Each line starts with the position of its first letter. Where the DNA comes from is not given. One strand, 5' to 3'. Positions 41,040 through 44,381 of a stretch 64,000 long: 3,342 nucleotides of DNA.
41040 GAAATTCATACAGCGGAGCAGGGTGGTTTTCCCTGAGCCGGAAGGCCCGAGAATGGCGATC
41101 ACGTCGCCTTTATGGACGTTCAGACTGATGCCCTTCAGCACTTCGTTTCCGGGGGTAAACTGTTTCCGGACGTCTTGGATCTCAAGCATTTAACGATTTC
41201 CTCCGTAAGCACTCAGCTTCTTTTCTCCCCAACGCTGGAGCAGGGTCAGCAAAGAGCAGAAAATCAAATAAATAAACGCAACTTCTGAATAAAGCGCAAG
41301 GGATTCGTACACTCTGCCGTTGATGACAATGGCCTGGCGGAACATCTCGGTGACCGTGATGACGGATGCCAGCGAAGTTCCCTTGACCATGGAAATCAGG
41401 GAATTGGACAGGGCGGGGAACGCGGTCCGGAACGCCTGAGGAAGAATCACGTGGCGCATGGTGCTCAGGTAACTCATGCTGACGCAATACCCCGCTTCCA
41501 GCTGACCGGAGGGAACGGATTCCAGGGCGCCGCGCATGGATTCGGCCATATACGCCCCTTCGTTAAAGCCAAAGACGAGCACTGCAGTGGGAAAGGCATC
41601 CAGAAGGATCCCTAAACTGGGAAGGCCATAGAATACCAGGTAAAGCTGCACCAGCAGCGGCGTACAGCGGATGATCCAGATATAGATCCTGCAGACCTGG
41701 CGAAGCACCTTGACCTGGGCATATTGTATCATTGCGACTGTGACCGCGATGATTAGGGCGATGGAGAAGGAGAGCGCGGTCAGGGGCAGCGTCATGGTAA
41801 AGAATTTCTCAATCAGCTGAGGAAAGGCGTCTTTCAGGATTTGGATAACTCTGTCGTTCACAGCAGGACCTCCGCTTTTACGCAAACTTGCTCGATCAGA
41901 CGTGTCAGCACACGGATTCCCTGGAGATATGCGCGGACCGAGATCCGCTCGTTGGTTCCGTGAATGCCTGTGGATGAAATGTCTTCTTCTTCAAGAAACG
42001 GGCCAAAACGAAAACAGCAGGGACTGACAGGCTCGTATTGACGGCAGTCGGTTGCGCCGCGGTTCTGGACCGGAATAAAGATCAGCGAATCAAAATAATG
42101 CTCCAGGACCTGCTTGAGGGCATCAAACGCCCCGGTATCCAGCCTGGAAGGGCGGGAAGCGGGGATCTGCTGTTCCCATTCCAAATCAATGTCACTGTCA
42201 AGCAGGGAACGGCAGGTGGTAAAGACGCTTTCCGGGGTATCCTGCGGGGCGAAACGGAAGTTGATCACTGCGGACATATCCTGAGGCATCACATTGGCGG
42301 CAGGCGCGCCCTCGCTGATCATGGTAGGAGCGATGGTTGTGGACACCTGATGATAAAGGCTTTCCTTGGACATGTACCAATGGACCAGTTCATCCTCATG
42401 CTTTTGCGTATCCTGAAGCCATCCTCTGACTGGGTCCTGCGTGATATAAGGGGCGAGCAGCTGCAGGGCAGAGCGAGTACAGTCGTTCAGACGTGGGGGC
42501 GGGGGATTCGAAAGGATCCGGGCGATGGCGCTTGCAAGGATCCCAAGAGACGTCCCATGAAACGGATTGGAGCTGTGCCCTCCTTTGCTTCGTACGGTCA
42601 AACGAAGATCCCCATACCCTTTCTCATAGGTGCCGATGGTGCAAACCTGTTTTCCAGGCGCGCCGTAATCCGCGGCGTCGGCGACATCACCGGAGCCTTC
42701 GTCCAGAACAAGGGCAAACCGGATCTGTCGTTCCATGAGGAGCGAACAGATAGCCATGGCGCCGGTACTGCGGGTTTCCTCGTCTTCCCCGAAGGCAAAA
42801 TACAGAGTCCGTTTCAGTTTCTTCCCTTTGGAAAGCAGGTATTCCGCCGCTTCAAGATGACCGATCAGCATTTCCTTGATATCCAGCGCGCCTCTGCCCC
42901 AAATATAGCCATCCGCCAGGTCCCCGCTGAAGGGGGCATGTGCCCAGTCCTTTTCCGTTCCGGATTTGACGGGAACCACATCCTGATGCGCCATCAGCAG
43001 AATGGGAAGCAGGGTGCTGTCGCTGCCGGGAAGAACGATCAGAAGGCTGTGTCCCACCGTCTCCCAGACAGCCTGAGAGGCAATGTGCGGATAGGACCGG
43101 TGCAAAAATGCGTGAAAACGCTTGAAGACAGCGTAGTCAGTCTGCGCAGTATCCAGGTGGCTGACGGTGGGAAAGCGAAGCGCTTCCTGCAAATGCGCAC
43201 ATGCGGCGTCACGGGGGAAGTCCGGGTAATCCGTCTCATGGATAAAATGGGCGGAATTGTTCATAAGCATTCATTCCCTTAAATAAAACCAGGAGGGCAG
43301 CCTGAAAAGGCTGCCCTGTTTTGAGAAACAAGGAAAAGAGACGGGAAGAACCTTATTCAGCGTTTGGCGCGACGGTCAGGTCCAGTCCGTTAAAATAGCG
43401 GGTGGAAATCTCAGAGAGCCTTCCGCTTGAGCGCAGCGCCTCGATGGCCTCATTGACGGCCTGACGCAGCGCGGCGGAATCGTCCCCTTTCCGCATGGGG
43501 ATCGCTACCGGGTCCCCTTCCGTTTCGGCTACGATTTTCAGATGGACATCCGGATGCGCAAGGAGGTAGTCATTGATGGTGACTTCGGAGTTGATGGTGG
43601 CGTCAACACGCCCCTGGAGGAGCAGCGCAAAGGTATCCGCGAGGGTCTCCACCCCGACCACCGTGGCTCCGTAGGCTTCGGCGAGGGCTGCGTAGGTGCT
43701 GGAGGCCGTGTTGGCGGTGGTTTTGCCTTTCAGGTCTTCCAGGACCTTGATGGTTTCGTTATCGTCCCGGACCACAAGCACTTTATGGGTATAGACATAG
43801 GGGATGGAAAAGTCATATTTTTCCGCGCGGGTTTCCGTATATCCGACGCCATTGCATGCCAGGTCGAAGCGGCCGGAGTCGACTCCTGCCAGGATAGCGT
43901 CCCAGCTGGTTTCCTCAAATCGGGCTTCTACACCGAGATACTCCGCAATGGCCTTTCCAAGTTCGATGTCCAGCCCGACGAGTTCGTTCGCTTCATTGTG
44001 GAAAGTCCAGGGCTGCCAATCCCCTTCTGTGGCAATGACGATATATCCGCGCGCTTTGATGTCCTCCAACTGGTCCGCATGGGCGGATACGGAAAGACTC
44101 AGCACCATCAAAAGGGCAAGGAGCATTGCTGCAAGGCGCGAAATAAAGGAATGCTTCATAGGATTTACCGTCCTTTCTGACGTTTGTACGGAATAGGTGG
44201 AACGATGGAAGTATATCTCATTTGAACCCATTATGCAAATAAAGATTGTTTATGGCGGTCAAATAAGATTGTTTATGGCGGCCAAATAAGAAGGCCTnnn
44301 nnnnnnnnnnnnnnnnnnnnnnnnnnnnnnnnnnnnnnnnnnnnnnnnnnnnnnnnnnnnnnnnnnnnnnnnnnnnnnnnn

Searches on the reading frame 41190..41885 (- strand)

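Call 18: search_protein_families(library=pfam, proteins=[window:41190-41885:-], max_evalue=0.00001)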
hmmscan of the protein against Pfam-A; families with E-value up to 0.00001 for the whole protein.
window:41190-41885:- (231 aa): 1 family
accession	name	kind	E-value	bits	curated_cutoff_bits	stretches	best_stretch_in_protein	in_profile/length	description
PF00528.27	BPD_transp_1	-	1.1e-21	77.8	26.4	1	45-224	3-182/184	Binding-protein-dependent transport system inner membrane component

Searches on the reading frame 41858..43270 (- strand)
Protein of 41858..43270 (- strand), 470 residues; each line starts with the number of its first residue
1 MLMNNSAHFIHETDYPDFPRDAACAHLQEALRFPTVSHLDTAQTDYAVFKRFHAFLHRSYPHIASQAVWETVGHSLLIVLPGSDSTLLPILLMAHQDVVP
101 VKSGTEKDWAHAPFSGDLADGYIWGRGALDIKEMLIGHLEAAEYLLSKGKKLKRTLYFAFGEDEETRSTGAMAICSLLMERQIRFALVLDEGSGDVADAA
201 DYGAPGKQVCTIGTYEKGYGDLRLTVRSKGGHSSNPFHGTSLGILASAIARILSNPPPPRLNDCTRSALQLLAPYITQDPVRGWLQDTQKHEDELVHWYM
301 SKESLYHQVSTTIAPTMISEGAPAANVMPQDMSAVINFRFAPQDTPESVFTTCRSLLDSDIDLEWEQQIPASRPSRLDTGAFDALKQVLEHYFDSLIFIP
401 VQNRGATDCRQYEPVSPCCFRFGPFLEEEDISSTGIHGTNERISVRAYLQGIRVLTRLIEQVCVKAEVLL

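Call 18: search_protein_families(library=pfam, proteins=[window:41858-43270:-], max_evalue=0.00001)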
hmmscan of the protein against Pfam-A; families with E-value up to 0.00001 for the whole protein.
window:41858-43270:- (470 aa): 3 families
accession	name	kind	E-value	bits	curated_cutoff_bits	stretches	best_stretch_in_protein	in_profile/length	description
PF01546.33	Peptidase_M20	-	1.4e-30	107.2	24.6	1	91-461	1-206/206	Peptidase family M20/M25/M40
PF07687.19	M20_dimer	-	1.2e-10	41.7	21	1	216-359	3-101/107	Peptidase dimerisation domain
PF04389.22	Peptidase_M28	-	6.4e-06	26.5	21.3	0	80-190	6-93/193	Peptidase family M28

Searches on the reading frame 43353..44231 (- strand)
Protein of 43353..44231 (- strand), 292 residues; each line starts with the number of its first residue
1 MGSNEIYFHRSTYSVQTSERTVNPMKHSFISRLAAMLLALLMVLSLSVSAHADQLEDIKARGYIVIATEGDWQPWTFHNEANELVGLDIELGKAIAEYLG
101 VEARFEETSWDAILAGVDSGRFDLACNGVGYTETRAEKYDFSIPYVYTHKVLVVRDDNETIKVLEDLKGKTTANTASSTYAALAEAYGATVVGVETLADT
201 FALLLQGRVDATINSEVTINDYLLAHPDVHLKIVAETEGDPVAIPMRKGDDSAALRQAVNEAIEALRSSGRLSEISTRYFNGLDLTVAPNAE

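Call 18: search_protein_families(library=pfam, proteins=[window:43353-44231:-], max_evalue=0.00001)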
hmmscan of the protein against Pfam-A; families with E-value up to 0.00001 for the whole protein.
window:43353-44231:- (292 aa): 2 families
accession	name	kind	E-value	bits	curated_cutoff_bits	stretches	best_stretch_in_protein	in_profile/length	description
PF00497.25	SBP_bac_3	-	4.6e-38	130.4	26.4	1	64-281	1-131/132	Bacterial extracellular solute-binding proteins, family 3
PF12974.12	Phosphonate-bd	-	5.3e-07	29.7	27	1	91-268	19-218/242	ABC transporter, phosphonate, periplasmic substrate-binding protein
